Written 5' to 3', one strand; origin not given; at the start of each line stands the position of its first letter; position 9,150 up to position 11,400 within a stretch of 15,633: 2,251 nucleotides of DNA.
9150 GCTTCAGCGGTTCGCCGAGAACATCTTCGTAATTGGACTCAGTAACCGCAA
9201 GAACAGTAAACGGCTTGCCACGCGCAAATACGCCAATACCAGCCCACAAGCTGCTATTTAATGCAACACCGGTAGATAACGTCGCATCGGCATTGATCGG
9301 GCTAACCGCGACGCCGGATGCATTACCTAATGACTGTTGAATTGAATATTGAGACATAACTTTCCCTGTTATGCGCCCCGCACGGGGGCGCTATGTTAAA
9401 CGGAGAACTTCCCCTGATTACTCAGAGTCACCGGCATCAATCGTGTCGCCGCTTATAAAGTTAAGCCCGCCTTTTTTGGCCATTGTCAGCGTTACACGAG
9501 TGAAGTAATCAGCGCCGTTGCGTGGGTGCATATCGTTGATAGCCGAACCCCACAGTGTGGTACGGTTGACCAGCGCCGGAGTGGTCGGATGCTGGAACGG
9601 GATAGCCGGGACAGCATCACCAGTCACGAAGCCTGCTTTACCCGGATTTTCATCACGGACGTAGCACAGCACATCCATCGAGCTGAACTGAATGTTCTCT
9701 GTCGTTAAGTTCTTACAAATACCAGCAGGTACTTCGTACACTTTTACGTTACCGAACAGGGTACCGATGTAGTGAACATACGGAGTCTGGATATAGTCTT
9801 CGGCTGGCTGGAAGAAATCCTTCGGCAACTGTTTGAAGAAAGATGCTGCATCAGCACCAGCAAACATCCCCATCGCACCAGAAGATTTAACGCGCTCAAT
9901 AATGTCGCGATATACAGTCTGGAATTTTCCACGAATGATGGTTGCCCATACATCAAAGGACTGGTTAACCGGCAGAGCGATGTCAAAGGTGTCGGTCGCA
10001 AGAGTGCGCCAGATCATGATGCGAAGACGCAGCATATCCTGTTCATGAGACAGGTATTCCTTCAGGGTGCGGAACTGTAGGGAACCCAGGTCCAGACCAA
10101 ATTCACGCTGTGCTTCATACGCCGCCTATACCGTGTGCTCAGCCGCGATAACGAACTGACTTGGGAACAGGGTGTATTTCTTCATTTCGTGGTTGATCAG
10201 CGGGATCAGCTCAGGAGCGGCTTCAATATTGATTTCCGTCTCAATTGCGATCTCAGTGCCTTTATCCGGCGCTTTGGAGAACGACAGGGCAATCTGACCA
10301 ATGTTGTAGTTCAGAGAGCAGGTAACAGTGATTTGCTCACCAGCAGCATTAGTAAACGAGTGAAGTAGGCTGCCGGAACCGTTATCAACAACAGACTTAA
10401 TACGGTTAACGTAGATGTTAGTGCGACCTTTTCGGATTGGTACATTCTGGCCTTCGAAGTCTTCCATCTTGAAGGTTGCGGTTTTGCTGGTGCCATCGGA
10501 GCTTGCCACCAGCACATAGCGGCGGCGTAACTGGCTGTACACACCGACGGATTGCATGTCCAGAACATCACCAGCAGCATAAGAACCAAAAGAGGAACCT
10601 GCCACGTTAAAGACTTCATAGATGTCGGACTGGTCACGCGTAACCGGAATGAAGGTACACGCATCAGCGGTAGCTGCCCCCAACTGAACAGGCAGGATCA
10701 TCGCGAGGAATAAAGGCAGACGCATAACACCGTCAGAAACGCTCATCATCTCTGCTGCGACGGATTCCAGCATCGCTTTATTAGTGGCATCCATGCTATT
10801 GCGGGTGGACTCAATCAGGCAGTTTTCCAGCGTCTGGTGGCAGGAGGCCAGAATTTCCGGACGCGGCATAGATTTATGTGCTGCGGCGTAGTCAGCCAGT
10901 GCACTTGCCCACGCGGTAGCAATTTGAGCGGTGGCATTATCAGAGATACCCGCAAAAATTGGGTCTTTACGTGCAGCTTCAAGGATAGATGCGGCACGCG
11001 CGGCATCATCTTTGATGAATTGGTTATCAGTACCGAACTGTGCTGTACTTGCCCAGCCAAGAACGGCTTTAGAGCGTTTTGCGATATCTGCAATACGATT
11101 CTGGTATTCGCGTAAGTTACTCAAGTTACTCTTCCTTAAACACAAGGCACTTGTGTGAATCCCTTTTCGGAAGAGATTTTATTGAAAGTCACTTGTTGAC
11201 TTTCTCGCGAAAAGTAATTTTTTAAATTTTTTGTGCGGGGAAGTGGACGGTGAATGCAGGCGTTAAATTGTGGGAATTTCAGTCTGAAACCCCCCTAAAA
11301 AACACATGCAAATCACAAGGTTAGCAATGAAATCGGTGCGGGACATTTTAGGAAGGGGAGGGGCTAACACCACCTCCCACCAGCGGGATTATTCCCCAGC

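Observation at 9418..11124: In-frame amber codon splits the putative major capsid gene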

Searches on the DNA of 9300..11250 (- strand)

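Call 4: search_dna_similar(query=window:9300-11250:-, collection=phages, mode=near, max_rows=40)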
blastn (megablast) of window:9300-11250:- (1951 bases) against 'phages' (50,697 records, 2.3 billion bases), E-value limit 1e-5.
Records with a match: 23; places in all: 23; records where one place covers at least 80% of the query: 21.
Best place of each record, by identity: >=99% 2; 95-99% 18; 90-95% 2; 60-80% 1.
By first word of the organism name: Escherichia 15; Enterobacteria 3; Salmonella 3; Punavirus 1; Cronobacter 1.
By host as written in the record: Escherichia coli 9; - 6; Escherichia sp. STEC O157 2; Salmonella enterica subsp. enterica serovar Indiana J46 2; Escherichia coli strain MG1655 Z1 1; Escherichia coli MC1061 1; Salmonella enterica subsp. enterica serovar Kouka 1; Cronobacter sakazakii ATCC 29544 1.
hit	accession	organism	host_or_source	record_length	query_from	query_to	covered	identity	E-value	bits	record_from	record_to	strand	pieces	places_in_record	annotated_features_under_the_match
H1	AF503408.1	Enterobacteria phage P7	-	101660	11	1951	99%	99.5%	0e+0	3535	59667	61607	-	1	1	upf57.5: Upf57.5 | upf55.8: Upf55.8 | promoter | other | minus_10_signal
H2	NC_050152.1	Enterobacteria phage P7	-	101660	11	1951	99%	99.5%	0e+0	3535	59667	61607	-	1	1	upf57.5: Upf57.5 | upf55.8: tail sheath | promoter | other | minus_10_signal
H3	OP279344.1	Escherichia phage P1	Escherichia coli strain MG1655 Z1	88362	11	1951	99%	98.9%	0e+0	3463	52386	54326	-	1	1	hypothetical protein (x2)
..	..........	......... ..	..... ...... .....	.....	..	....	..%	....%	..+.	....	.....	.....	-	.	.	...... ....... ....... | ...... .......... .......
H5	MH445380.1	Escherichia phage P1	Escherichia coli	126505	19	1951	99%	98.7%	0e+0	3432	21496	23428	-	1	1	mobile element protein | sheath structural protein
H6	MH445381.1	Escherichia phage P1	Escherichia coli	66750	19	1951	99%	98.7%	0e+0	3432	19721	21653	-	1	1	mobile element protein | sheath structural protein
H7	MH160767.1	Escherichia phage vB_EcoM-Ro157c2YLVW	Escherichia sp. STEC O157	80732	19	1951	99%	98.7%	0e+0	3430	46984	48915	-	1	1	hypothetical protein (x2)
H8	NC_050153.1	Escherichia phage vB_EcoM-Ro157c2YLVW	Escherichia sp. STEC O157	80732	19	1951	99%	98.7%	0e+0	3430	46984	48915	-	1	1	hypothetical protein | tail sheath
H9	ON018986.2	Escherichia phage JL22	Escherichia coli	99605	19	1951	99%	98.7%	0e+0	3426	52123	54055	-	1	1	mcp: major capsid protein | tsp: tail sheath protein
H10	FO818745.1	Escherichia phage RCS47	Escherichia coli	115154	19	1951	99%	98.7%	0e+0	3424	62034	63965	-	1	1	23: major head protein Gp23 | 22: tail sheath protein Gp22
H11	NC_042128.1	Escherichia phage RCS47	Escherichia coli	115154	19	1951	99%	98.7%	0e+0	3424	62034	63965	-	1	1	23: major head protein Gp23 | 22: tail sheath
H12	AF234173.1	Escherichia phage P1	-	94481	19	1951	99%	98.6%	0e+0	3421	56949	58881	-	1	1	23: gp23 | 100 pct identical (0 gaps) to region of repA and par genes of P1 ... | 99 pct identical (10 gaps) to fragment of P1 sequence deposited as ... | 99 pct identical (4 gaps) to fragment of P1 sequence deposited as ... | 99 pct identical (4 gaps) to par region of P1 in P1 based vector ... | and 6 other names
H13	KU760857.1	Salmonella phage SJ46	Salmonella enterica subsp. enterica ...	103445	19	1951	99%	98.6%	0e+0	3421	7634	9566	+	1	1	putative baseplate protein | hypothetical protein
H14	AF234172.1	Escherichia phage P1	-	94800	19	1951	99%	98.6%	0e+0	3421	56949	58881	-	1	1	23: gp23 | 100 pct identical (0 gaps) to region of repA and par genes of P1 ... | 99 pct identical (10 gaps) to fragment of P1 sequence deposited as ... | 99 pct identical (4 gaps) to fragment of P1 sequence deposited as ... | 99 pct identical (4 gaps) to par region of P1 in P1 based vector ... | and 6 other names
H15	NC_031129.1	Salmonella phage SJ46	Salmonella enterica subsp. enterica ...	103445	19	1951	99%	98.6%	0e+0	3421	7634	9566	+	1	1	putative baseplate protein | tail sheath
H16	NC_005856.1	Escherichia phage P1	Escherichia coli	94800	19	1951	99%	98.6%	0e+0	3421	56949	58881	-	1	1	23: gp23 | 100 pct identical (0 gaps) to region of repA and par genes of P1 ... | 99 pct identical (10 gaps) to fragment of P1 sequence deposited as ... | 99 pct identical (4 gaps) to fragment of P1 sequence deposited as ... | 99 pct identical (4 gaps) to par region of P1 in P1 based vector ... | and 6 other names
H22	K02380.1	Escherichia phage P1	Escherichia coli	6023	19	1284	65%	98.2%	0e+0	2213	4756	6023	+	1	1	unknown | incB incompatibility determinant region; centromere-like | CT/AT-rich region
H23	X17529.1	Enterobacteria phage P7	-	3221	5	363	18%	98.9%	0e+0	641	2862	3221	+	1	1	record has no annotation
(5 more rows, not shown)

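Call 5: get_annotated_region(hit=H1, flank=3000)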
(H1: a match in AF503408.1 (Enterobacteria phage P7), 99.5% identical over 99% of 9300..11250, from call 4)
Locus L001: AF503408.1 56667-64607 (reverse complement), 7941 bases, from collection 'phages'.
description: Enterobacteria phage P7, complete genome.
organism: Enterobacteria phage P7 (NCBI taxid 10682)
taxonomy: Viruses; Duplodnaviria; Heunggongvirae; Uroviricota; Caudoviricetes; Punavirus; Punavirus P1
host: -; source: -; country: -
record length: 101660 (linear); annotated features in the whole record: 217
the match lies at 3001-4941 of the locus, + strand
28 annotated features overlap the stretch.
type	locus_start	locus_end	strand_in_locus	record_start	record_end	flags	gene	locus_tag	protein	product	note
CDS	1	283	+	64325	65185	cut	repA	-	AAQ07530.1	RepA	-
misc_feature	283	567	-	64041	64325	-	-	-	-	-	incA incompatibility determinant region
protein_bind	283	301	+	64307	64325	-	-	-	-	RepA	RepA binding iteron of incA region, copy 9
protein_bind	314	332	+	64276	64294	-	-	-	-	RepA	RepA binding iteron of incA region, copy 8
protein_bind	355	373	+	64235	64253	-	-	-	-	RepA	RepA binding iteron of incA region, copy 7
protein_bind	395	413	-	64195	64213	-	-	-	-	RepA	RepA binding iteron of incA region, copy 6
protein_bind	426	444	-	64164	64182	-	-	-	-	RepA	RepA binding iteron of incA region, copy 5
protein_bind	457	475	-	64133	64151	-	-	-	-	RepA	RepA binding iteron of incA region, copy 4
protein_bind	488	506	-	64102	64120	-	-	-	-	RepA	RepA binding iteron of incA region, copy 3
protein_bind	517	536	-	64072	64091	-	-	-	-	RepA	RepA binding iteron of incA region, copy 2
protein_bind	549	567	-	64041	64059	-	-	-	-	RepA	RepA binding iteron of incA region, copy 1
CDS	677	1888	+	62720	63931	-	parA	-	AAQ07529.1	ParA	-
CDS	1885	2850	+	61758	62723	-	parB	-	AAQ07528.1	ParB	-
protein_bind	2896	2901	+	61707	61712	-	-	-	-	ParB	parS boxB(1); ParB binding site of B type in parS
protein_bind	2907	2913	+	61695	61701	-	-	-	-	ParB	parS boxA(1); ParB binding site of A type in parS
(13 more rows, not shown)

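Call 6: get_annotated_region(hit=H14, flank=3000)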
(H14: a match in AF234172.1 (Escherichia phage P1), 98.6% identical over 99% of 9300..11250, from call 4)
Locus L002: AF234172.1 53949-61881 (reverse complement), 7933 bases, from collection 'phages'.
description: Escherichia phage P1 mod749::IS5 c1.100 mutant, complete genome.
organism: Escherichia phage P1 (NCBI taxid 2886926)
taxonomy: Viruses; Duplodnaviria; Heunggongvirae; Uroviricota; Caudoviricetes; Punavirus; Punavirus P1
host: -; source: -; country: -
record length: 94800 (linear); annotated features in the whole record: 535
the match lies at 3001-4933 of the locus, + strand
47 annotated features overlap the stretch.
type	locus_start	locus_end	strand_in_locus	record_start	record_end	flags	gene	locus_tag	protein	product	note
misc_feature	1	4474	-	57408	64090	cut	-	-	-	-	100 pct identical (0 gaps) to region of repA and par genes of P1 contained in P1 based cloning vector pPAC4 [GenBank ...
misc_feature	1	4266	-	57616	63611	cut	-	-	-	-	99 pct identical (10 gaps) to fragment of P1 sequence deposited as locus PP1REP in GenBank Accession Number K02380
misc_feature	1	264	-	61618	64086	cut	-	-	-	-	99 pct identical (4 gaps) to repA region of P1 in P1 based vector pYLTAC7 [GenBank Accession Number AB020028] at nt ...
CDS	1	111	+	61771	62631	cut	repA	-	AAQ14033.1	RepA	product acts to initiate replication from oriR, to repress its own synthesis(via interaction with incA) and to pair ...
misc_feature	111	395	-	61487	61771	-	-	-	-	-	incA incompatibility determinant region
protein_bind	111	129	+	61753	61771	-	-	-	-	RepA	RepA binding iteron of incA region, copy 9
protein_bind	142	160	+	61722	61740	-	-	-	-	RepA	RepA binding iteron of incA region, copy 8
protein_bind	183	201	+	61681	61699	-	-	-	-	RepA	RepA binding iteron of incA region, copy 7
protein_bind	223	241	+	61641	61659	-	-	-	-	RepA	RepA binding iteron of incA region, copy 6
protein_bind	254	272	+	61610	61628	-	-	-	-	RepA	RepA binding iteron of incA region, copy 5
protein_bind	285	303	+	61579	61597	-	-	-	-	RepA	RepA binding iteron of incA region, copy 4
misc_feature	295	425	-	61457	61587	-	-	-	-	-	97 pct identical (0 gaps) to fragment of P1 origin containing vector pSport2 at nt 3629..3659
protein_bind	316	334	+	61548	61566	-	-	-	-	RepA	RepA binding iteron of incA region, copy 3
protein_bind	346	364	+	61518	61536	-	-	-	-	RepA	RepA binding iteron of incA region, copy 2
protein_bind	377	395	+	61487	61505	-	-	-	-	RepA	RepA binding iteron of incA region, copy 1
misc_feature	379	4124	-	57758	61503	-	-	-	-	-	99 pct identical (4 gaps) to par region of P1 in P1 based vector pYLTAC7 [GenBank Accession Number AB020028] at nt ...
misc_feature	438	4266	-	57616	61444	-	-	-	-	-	99 pct identical (4 gaps) to fragment of P1 sequence deposited as locus ECP1PARA in GenBank Accession Number X02954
CDS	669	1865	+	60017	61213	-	parA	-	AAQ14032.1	ParA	encodes ParA/SopA family protein involved in active partitioning of P1 plasmid prophage at cell division; weak ATPase, ...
CDS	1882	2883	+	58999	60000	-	parB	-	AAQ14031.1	ParB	encodes ParB/SopB family protein involved in active partitioning of P1 plasmid prophage at cell division; product binds ...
misc_feature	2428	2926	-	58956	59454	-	-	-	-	-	100 pct identical (0 gaps) to fragment of P1 sequence deposited as locus PP1PARB in GenBank Accession Number L01408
misc_feature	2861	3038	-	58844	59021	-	-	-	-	-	100 pct identical (0 gaps) to fragment of P1 sequence deposited as locus PP1PAR2 in GenBank Accession Number M36425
regulatory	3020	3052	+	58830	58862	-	-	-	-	promoter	predicted sigma 70 promoter P1 23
regulatory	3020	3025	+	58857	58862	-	-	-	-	minus_35_signal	P1 23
regulatory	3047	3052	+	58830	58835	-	-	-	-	minus_10_signal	P1 23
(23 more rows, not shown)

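Call 8: search_dna_similar(query=window:9300-11250:-, collection=plasmids, mode=near, max_rows=40)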
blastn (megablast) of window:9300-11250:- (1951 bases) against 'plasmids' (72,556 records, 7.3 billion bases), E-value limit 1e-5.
Records with a match: 776; places in all: 785; records where one place covers at least 80% of the query: 716.
Best place of each record, by identity: >=99% 76; 95-99% 599; 90-95% 101.
By first word of the organism name: Escherichia 697; Salmonella 51; Klebsiella 12; Shigella 10; Enterobacter 4; Citrobacter 1; Cronobacter 1.
By predicted mobility (MOB-suite, as given by PLSDB): non-mobilizable 571; mobilizable 150; conjugative 55.
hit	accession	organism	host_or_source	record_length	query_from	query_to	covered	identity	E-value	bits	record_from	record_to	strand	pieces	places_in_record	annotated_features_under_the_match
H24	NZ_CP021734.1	Escherichia coli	-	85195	1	1951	100%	100.0%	0e+0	3603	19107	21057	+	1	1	none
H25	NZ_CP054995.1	Shigella flexneri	Shatin WWTPs_87 WWTPs influent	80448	1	1951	100%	100.0%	0e+0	3603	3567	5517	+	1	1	hypothetical protein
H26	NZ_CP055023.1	Escherichia coli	Shek Wu Hui WWTPs_68 WWTPs effluent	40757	1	1951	100%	100.0%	0e+0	3603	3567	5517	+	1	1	hypothetical protein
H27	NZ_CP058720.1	Escherichia coli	Manis javanica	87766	1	1951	100%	100.0%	0e+0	3603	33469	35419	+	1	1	hypothetical protein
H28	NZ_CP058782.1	Shigella flexneri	Stanley WWTPs_17 WWTPs influent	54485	1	1951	100%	100.0%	0e+0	3603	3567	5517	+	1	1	hypothetical protein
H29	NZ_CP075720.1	Escherichia coli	Sus scrofa,water sample,wastewater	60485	1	1951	100%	100.0%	0e+0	3603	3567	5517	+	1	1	hypothetical protein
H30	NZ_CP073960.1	Escherichia coli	Poultry,pure culture,Cloacal sample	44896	1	1951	100%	100.0%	0e+0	3603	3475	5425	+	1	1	hypothetical protein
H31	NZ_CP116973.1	Escherichia coli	Sus scrofa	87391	1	1951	100%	100.0%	0e+0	3603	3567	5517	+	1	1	hypothetical protein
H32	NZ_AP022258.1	Klebsiella sp. WP8-S18-ESBL-06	-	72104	1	1951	100%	100.0%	0e+0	3603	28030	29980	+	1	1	hypothetical protein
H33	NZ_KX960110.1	Escherichia coli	Homo sapiens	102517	1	1951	100%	100.0%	0e+0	3603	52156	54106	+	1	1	none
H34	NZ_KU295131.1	Escherichia coli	urine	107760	1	1951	100%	100.0%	0e+0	3603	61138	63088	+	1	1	none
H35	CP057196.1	Escherichia coli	culture,Pooled sheep faecal samples ...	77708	1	1951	100%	100.0%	0e+0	3603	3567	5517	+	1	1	hypothetical protein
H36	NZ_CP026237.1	Citrobacter freundii complex sp. CFNIH3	-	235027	1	1951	100%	99.9%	0e+0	3598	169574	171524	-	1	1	hypothetical protein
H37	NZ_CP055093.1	Shigella flexneri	Shek Wu Hui WWTPs_110 WWTPs influent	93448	1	1951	100%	99.9%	0e+0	3598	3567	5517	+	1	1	hypothetical protein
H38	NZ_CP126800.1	Enterobacter hormaechei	Homo sapiens,isolated bacterial ...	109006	1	1951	100%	99.9%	0e+0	3592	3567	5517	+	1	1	hypothetical protein (x2)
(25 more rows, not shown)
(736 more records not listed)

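Call 9: search_dna_similar(query=window:9300-11250:-, collection=ecoli_genomes, mode=near, max_rows=40)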
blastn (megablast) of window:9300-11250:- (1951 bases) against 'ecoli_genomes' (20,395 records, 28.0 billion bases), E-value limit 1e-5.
Records with a match: 774; places in all: 789; records where one place covers at least 80% of the query: 719.
Genomes with a match: 771 of 5426; with a place that covers at least 80% of the query: 716. Places per genome that has any: lowest 1, median 1, highest 3. On chromosomes: 18 places; on plasmids: 771.
Best place of each record, by identity: >=99% 65; 95-99% 560; 90-95% 149.
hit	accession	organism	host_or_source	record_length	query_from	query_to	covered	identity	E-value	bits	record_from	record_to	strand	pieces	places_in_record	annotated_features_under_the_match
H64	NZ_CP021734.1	Escherichia coli strain AR_0114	missing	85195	1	1951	100%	100.0%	0e+0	3603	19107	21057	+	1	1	hypothetical protein (x2)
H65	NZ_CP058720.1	Escherichia coli strain M159-1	Manis javanica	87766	1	1951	100%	100.0%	0e+0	3603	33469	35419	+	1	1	hypothetical protein (x2)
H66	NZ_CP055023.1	Escherichia coli strain SWHEFF_68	Shek Wu Hui WWTPs_68 WWTPs effluent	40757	1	1951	100%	100.0%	0e+0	3603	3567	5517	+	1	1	hypothetical protein (x2)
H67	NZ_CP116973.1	Escherichia coli strain CUVM3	Sus scrofa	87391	1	1951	100%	100.0%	0e+0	3603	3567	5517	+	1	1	hypothetical protein (x2)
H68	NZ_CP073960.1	Escherichia coli strain MB46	Poultry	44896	1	1951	100%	100.0%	0e+0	3603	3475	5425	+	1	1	hypothetical protein (x2)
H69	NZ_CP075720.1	Escherichia coli strain CPww7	Sus scrofa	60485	1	1951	100%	100.0%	0e+0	3603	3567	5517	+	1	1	hypothetical protein (x2)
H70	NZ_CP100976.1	Escherichia coli strain ET300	Hoplobatrachus rugulosus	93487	1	1951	100%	100.0%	0e+0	3603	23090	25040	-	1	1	hypothetical protein (x2)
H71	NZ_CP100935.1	Escherichia coli strain ET665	Hoplobatrachus rugulosus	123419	1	1951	100%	100.0%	0e+0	3603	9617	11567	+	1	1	hypothetical protein (x2)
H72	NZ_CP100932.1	Escherichia coli strain ET670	Hoplobatrachus rugulosus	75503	1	1951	100%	100.0%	0e+0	3603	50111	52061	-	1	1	hypothetical protein (x2)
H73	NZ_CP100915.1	Escherichia coli strain ET761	Hoplobatrachus rugulosus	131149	1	1951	100%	100.0%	0e+0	3603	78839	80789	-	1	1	hypothetical protein (x2)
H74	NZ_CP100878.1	Escherichia coli strain ET979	Hoplobatrachus rugulosus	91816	1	1951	100%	100.0%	0e+0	3603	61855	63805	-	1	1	hypothetical protein (x2)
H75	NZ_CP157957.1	Escherichia coli strain B1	calf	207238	1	1951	100%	100.0%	0e+0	3603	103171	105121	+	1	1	hypothetical protein (x2)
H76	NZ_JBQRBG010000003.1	Escherichia coli strain MMC-J-0085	Homo sapiens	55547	1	1951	100%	100.0%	0e+0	3603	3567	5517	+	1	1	hypothetical protein (x2)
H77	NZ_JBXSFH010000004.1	Escherichia coli strain PEC148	Sus scrofa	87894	1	1951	100%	100.0%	0e+0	3603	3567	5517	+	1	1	hypothetical protein (x2)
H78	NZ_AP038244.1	Escherichia coli strain HCM-27C-1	Gallus gallus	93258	1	1951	100%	100.0%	0e+0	3603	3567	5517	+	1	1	hypothetical protein (x2)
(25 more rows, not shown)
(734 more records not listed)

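Call 11: search_dna_similar(query=window:10098-10158:-, collection=ecoli_genomes, mode=near, max_rows=60)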
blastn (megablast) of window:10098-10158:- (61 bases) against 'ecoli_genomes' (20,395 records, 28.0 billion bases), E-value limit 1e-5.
Records with a match: 731; places in all: 735; records where one place covers at least 80% of the query: 731.
Genomes with a match: 728 of 5426; with a place that covers at least 80% of the query: 728. Places per genome that has any: lowest 1, median 1, highest 2. On chromosomes: 13 places; on plasmids: 722.
Best place of each record, by identity: >=99% 22; 95-99% 709.
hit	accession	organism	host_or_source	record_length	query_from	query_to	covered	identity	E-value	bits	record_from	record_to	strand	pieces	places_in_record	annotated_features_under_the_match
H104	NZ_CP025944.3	Escherichia coli strain SCEC020023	Homo sapiens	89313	1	61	100%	100.0%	5e-23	113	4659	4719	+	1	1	hypothetical protein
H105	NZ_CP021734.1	Escherichia coli strain AR_0114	missing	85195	1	61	100%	100.0%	5e-23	113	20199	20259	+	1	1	hypothetical protein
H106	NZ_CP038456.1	Escherichia coli strain EC-129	Homosapiens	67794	1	61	100%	100.0%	5e-23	113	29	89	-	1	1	hypothetical protein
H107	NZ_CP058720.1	Escherichia coli strain M159-1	Manis javanica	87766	1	61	100%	100.0%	5e-23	113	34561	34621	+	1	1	hypothetical protein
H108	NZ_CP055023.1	Escherichia coli strain SWHEFF_68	Shek Wu Hui WWTPs_68 WWTPs effluent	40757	1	61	100%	100.0%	5e-23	113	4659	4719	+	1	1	hypothetical protein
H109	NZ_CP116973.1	Escherichia coli strain CUVM3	Sus scrofa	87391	1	61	100%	100.0%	5e-23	113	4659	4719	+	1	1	hypothetical protein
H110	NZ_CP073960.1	Escherichia coli strain MB46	Poultry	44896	1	61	100%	100.0%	5e-23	113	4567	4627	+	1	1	hypothetical protein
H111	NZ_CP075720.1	Escherichia coli strain CPww7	Sus scrofa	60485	1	61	100%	100.0%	5e-23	113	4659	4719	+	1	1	hypothetical protein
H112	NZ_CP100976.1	Escherichia coli strain ET300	Hoplobatrachus rugulosus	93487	1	61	100%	100.0%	5e-23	113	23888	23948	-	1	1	hypothetical protein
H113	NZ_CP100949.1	Escherichia coli strain ET490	Hoplobatrachus rugulosus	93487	1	61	100%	100.0%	5e-23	113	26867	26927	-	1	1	hypothetical protein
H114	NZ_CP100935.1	Escherichia coli strain ET665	Hoplobatrachus rugulosus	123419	1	61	100%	100.0%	5e-23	113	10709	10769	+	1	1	hypothetical protein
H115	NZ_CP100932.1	Escherichia coli strain ET670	Hoplobatrachus rugulosus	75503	1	61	100%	100.0%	5e-23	113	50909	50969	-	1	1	hypothetical protein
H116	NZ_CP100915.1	Escherichia coli strain ET761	Hoplobatrachus rugulosus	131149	1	61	100%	100.0%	5e-23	113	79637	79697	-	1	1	hypothetical protein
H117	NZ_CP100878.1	Escherichia coli strain ET979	Hoplobatrachus rugulosus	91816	1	61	100%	100.0%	5e-23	113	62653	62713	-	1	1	hypothetical protein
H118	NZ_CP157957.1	Escherichia coli strain B1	calf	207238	1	61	100%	100.0%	5e-23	113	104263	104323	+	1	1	hypothetical protein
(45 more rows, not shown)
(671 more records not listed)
